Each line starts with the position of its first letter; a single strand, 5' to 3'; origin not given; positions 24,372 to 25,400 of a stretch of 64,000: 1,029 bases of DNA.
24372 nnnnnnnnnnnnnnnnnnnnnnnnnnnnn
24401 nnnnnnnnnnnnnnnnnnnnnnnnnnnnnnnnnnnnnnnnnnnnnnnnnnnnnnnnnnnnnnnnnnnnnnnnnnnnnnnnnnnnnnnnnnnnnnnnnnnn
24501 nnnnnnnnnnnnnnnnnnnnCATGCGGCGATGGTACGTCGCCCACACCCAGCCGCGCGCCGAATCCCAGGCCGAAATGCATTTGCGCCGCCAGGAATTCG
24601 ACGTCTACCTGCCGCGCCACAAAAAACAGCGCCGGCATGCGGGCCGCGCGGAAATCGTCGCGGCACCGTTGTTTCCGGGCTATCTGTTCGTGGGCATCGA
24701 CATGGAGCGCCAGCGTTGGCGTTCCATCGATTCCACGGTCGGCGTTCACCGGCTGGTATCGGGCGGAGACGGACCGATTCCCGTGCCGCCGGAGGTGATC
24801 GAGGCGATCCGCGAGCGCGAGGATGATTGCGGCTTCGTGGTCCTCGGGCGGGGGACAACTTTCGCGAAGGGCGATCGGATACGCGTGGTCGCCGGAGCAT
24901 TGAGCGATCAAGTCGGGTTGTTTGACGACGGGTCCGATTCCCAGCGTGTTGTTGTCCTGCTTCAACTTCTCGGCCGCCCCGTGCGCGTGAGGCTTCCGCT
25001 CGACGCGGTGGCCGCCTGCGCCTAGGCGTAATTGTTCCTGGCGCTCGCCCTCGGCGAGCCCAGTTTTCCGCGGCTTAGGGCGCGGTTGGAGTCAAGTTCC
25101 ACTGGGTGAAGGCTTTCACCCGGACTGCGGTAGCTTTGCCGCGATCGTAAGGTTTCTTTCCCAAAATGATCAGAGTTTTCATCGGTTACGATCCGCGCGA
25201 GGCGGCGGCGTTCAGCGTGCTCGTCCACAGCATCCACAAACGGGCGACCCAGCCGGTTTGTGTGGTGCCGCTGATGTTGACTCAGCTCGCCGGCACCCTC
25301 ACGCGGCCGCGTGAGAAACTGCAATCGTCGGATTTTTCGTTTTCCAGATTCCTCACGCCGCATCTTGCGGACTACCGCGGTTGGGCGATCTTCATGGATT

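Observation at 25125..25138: ops-like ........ element in the operon leader, 32 nt upstream of the first biosynthetic gene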

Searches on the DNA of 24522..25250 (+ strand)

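Call 16: search_rna_families(source=window, start=24950, end=25250, threshold=evalue, max_evalue=10, show_alignments=3)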
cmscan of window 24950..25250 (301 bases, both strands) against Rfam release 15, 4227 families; matches with E-value up to 10: 1.
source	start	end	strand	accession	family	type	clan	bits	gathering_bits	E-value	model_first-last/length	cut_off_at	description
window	25128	25159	+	RF02470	Ms_IGR-8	Gene; sRNA;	-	12.9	44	2.1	1-63/63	no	Mycobacterium sRNA Ms_IGR-8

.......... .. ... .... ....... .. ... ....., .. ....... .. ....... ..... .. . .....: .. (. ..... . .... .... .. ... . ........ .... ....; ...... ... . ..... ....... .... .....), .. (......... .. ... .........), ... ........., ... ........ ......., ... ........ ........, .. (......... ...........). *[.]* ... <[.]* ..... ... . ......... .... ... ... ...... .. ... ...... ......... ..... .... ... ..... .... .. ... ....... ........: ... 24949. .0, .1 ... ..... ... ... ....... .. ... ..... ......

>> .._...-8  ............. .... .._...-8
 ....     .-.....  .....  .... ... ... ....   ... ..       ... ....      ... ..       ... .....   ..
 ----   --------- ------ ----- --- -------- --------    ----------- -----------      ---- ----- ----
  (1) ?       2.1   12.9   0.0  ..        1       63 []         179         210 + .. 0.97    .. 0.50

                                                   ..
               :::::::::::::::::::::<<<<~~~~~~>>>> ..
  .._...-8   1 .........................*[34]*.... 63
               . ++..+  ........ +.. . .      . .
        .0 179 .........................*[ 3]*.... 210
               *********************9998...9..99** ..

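Call 29: build_rna_model(alignment_id=A2, structure=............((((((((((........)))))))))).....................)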
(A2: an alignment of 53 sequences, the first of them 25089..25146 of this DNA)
Model R1 built from alignment A2 (53 sequences, 61 columns); structure: as given.
model positions 58; base pairs 10; branch points 0; effective number of sequences 53; information 0.807 bits per position. Calibrated on 0.2 Mb of random sequence (short: E-values are rough).
structure used (alignment columns):
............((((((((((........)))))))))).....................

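Call 30: search_with_rna_model(model_id=R1, source=window, max_evalue=10, show_alignments=3)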
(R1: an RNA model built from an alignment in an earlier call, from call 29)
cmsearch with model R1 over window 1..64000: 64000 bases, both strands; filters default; matches with E-value up to 10: 4.
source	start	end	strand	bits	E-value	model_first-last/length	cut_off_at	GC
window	25090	25146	+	48.6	8.3e-12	1-58/58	no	0.58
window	7162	7187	-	9.1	0.7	1-58/58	no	0.77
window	25104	25121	-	8.6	0.94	15-33/58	no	0.61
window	31459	31485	-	8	1.4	1-58/58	no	0.78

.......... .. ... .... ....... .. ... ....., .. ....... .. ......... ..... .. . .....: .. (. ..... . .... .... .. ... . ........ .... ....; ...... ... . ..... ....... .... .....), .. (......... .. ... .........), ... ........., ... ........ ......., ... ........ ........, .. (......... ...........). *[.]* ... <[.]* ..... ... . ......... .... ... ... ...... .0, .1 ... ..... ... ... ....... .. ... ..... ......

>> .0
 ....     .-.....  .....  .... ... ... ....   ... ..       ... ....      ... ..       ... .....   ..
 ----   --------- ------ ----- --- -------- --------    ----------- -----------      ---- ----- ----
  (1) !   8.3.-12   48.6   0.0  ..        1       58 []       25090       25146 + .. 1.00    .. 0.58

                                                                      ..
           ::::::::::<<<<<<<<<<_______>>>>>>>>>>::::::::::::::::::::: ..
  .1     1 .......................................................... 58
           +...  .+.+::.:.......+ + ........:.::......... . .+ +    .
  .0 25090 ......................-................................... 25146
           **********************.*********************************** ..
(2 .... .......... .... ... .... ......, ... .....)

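Call 31: search_with_rna_model(model_id=R1, sources=[L001, L002, L003, L004, L005, L006, L007, L008, L009, L010, L011, L012, L013, L014, L015, L016, L017, L018, L019, L020, L021, L022, L023, L024, L025, L026, L027, L028, L029, L030, L031, L032, L033, L034, L035, L036, L037, L038, L039, L040, L041, L042, L043, L044, L045, L046, L047, L048, L049, L050, L051, L052, L053, L054, L055, L056, L057, L058, L059, L060, L061, L062, L063, L064, L065, L066, L067, L068, L069, L070, L071, L072, L073, L074, L075, L076, L077, L078, L079, L080], max_evalue=1, make_alignment=true)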
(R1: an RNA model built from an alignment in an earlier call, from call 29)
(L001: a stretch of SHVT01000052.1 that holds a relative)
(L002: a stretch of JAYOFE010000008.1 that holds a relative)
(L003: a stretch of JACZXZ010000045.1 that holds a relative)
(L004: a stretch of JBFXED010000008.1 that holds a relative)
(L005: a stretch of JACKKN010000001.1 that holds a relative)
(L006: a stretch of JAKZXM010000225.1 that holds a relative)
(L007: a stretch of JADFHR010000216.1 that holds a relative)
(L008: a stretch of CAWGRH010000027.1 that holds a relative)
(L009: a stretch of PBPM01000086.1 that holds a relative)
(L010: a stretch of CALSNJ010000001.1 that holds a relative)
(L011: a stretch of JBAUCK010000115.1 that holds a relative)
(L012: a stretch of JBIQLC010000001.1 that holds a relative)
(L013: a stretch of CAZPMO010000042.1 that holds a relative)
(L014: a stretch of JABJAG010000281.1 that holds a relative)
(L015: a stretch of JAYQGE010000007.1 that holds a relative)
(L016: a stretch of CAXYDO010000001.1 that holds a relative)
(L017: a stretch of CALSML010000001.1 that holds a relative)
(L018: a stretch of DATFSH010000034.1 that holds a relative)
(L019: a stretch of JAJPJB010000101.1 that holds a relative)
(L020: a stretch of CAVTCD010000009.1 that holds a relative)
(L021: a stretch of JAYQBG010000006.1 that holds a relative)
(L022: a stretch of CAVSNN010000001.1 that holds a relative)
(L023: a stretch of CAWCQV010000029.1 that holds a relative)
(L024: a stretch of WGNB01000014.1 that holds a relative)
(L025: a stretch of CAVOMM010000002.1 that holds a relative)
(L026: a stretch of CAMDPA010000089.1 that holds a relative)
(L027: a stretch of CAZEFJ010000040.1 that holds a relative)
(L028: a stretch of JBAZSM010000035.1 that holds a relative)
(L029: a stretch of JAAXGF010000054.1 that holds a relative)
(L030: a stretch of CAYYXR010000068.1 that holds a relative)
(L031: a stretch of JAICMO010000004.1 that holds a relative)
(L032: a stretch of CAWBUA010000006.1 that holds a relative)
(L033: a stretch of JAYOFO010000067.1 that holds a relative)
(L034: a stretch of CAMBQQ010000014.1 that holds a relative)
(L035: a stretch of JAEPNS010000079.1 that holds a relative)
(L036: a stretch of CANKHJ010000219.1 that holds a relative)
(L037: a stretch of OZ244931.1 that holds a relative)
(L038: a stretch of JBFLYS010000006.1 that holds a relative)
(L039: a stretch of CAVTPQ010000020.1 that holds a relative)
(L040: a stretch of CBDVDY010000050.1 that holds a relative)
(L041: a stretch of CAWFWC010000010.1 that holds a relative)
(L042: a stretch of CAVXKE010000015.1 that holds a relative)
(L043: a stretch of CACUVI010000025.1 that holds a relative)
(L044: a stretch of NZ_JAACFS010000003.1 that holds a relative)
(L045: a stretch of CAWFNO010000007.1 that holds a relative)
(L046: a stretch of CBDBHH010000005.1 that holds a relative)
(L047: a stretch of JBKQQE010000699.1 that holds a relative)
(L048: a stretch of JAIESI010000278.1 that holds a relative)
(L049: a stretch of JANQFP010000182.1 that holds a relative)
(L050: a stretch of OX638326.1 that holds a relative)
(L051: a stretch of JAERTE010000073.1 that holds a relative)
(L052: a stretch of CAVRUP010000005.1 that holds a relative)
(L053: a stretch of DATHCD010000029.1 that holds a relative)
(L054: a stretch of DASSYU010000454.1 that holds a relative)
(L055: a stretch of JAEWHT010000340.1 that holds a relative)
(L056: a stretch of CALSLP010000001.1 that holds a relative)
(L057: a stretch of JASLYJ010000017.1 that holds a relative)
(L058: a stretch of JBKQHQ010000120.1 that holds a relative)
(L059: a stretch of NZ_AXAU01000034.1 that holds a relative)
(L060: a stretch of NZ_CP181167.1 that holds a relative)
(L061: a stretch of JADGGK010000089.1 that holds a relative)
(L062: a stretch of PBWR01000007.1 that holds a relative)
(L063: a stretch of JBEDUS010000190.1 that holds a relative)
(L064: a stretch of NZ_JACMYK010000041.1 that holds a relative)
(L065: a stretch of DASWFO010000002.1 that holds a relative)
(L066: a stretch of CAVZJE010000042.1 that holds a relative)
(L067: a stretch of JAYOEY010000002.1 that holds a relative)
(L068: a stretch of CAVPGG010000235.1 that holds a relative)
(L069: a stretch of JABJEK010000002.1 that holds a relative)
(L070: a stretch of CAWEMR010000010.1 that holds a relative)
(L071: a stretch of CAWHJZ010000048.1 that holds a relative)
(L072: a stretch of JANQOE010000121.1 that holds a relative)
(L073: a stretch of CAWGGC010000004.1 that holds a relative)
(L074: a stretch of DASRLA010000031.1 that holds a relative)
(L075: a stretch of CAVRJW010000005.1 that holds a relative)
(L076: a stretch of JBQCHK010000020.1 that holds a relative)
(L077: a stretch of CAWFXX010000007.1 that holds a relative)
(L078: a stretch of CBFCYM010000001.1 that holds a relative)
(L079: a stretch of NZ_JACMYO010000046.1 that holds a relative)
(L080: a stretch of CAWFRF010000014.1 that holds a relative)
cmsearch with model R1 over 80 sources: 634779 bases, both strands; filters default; matches with E-value up to 1: 81.
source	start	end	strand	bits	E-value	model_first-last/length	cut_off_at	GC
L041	4577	4634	+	62.3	1.3e-14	1-58/58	no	0.55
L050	4511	4568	+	61.1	2.9e-14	1-58/58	no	0.53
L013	4522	4578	+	61.1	2.9e-14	1-58/58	no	0.61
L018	1549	1605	+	60.2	4.9e-14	1-58/58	no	0.58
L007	4424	4481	+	59.6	7.4e-14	1-58/58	no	0.66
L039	4554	4611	+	58.8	1.2e-13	1-58/58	no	0.57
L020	4536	4593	+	58.8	1.2e-13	1-58/58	no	0.6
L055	4516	4572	+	58.7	1.3e-13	1-58/58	no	0.58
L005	4537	4594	+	58.6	1.4e-13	1-58/58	no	0.69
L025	4553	4610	+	58.5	1.5e-13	1-58/58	no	0.55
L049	4522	4579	+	58.2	1.8e-13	1-58/58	no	0.69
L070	4524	4581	+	57.2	3.5e-13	1-58/58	no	0.6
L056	4515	4572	+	56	7.4e-13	1-58/58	no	0.48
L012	4531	4588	+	55.5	9.8e-13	1-58/58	no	0.53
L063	4523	4579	+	55.4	1.1e-12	1-58/58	no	0.6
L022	4524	4581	+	54.6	1.7e-12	1-58/58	no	0.62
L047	1615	1672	+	54.5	1.9e-12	1-58/58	no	0.6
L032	4560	4617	+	54.3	2.2e-12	1-58/58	no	0.59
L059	4554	4612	+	52.9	5.4e-12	1-58/58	no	0.53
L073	4508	4565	+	52.3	7.5e-12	1-58/58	no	0.62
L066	4548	4606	+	52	9.2e-12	1-58/58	no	0.64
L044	4527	4584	+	51.7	1.1e-11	1-58/58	no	0.53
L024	4535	4593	+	51.1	1.7e-11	1-58/58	no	0.49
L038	4508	4565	+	51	1.7e-11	1-58/58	no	0.62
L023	4509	4566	+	50.3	2.7e-11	1-58/58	no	0.59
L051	4534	4590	+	49.8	3.8e-11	1-58/58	no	0.58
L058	4516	4569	+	49.8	3.8e-11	1-58/58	no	0.56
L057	3100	3156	-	49.7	4e-11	1-58/58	no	0.61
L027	618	674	+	49.6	4.3e-11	1-58/58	no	0.51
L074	4400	4458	+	49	6.2e-11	1-58/58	no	0.64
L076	4544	4600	+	48.6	7.9e-11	1-58/58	no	0.53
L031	3834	3891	+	48.5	8.5e-11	1-58/58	no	0.66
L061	3726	3784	+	48.5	8.5e-11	1-58/58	no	0.68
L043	4514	4571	+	47.6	1.5e-10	1-58/58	no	0.64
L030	1518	1576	+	47.6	1.5e-10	1-58/58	no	0.63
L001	2044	2100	+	47.5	1.7e-10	1-58/58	no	0.56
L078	4522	4578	+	46.9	2.4e-10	1-58/58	no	0.49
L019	4551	4606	+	46.7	2.8e-10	1-58/58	no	0.66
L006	1598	1654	+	46.6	2.8e-10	1-58/58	no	0.72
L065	4517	4573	+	46.3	3.6e-10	1-58/58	no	0.65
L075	4511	4568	+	46.2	3.8e-10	1-58/58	no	0.55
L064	4526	4584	+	46.1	4.1e-10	1-58/58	no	0.54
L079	4526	4584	+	46.1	4.1e-10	1-58/58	no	0.54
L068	4523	4581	+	44.3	1.2e-09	1-58/58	no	0.66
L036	2247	2305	+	43.1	2.8e-09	1-58/58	no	0.69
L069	7708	7764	+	41.6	7.1e-09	1-58/58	no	0.51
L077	4509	4565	+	41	1e-08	1-58/58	no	0.67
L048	4524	4580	+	38.8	4.1e-08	1-58/58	no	0.61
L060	4523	4579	+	38.2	5.9e-08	1-58/58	no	0.6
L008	4517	4575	+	37.7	8.6e-08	1-58/58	no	0.63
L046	7877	7931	+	35.9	2.6e-07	1-58/58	no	0.51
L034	3078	3135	+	35.4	3.7e-07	1-58/58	no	0.6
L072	4549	4607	+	35.2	4.1e-07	1-58/58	no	0.69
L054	2393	2450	+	34.6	6.2e-07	1-58/58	no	0.52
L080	6903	6965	+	34.2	7.7e-07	1-58/58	no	0.51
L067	4514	4574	+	33.6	1.1e-06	1-58/58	no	0.62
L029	4524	4572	+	33.1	1.6e-06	1-58/58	no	0.61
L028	4511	4568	+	30.4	8.6e-06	1-58/58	no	0.52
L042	4510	4568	+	29.7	1.4e-05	1-58/58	no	0.59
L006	1603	1633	-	21.3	0.0029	11-42/58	no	0.77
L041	4587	4613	-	19.9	0.0071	11-37/58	no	0.67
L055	4526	4551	-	19.3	0.01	11-37/58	no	0.69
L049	4532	4558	-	18.5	0.017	11-37/58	no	0.7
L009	6399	6461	+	18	0.024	1-58/58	no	0.63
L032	4570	4596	-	17.9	0.025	11-37/58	no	0.67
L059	4565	4590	-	16.9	0.047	12-36/58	no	0.62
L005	4542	4573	-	16.5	0.06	11-42/58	no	0.72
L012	4543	4565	-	14.9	0.17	13-35/58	no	0.61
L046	3922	3967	-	14.8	0.18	11-42/58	no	0.72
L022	4534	4560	-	14.4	0.23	11-37/58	no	0.67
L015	4701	4757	+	14.2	0.26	1-58/58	no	0.7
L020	4546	4572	-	14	0.3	11-37/58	no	0.63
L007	4436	4458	-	14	0.3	13-35/58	no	0.61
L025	4563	4589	-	13.6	0.39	11-37/58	no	0.67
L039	4564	4590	-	13.6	0.39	11-37/58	no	0.67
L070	4536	4558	-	13.6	0.4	13-35/58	no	0.61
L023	4519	4545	-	13.5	0.42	11-37/58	no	0.59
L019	4561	4585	-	13.3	0.46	11-37/58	no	0.64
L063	4533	4558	-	12.8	0.65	11-37/58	no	0.65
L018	1559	1584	-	12.2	0.92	11-37/58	no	0.62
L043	4243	4262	-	12.1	0.98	15-33/58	no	0.75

Alignment A3: 81 matches aligned to the model, 84 columns, each read 5' to 3' on its own strand. Consensus structure (alignment columns), stored with it:
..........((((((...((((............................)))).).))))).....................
